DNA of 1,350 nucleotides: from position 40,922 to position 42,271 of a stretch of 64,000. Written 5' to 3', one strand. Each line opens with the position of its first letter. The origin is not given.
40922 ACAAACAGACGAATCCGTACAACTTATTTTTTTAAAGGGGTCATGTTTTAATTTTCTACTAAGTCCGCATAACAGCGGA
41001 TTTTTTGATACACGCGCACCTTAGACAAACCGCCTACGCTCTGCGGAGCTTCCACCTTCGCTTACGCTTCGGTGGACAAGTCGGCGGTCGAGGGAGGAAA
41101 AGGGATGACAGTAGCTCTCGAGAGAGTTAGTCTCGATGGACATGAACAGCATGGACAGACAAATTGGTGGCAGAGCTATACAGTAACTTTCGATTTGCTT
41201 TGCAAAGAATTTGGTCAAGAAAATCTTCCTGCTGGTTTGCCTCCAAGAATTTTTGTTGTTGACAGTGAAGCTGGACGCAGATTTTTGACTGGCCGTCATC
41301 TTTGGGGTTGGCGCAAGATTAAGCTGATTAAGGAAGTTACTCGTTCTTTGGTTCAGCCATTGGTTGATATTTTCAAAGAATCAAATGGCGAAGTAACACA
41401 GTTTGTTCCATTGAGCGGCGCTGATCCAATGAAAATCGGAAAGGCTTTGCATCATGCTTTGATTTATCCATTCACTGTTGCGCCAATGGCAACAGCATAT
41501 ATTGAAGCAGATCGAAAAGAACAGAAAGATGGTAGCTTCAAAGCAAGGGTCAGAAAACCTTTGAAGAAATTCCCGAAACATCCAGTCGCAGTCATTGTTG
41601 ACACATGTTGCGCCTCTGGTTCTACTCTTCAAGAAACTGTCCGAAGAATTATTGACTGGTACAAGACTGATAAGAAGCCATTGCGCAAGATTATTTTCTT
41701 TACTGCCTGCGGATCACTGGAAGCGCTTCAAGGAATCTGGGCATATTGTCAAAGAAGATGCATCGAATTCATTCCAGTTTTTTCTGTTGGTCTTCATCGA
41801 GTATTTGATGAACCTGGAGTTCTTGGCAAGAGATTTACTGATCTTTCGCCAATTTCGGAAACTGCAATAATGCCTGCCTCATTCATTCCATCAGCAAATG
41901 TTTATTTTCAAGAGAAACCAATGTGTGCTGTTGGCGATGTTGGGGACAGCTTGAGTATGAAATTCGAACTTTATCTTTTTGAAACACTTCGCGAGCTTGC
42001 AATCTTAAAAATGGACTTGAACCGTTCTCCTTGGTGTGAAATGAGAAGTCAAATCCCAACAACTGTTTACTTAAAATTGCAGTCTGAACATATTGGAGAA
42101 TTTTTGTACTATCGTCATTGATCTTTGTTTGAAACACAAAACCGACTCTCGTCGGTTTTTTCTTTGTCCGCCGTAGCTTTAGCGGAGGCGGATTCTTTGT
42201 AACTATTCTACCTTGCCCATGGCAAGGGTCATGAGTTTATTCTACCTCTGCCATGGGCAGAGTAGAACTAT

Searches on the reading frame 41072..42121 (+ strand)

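Call 36: search_protein_families(library=pfam, proteins=[window:41072-42121:+], max_evalue=0.1)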
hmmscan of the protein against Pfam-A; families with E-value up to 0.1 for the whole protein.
window:41072-42121:+ (349 aa): 3 families
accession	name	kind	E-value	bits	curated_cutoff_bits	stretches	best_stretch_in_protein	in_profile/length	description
PF00156.33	Pribosyltran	-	0.032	14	26.3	1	141-193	55-110/158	Phosphoribosyl transferase domain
PF25199.1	nSTAND_NTPase5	-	0.042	14.1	34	0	69-116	1-48/145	Novel STAND NTPase 5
PF24390.1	PRTase-CE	-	0.087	13.1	27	0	169-222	104-155/253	PRTase-CE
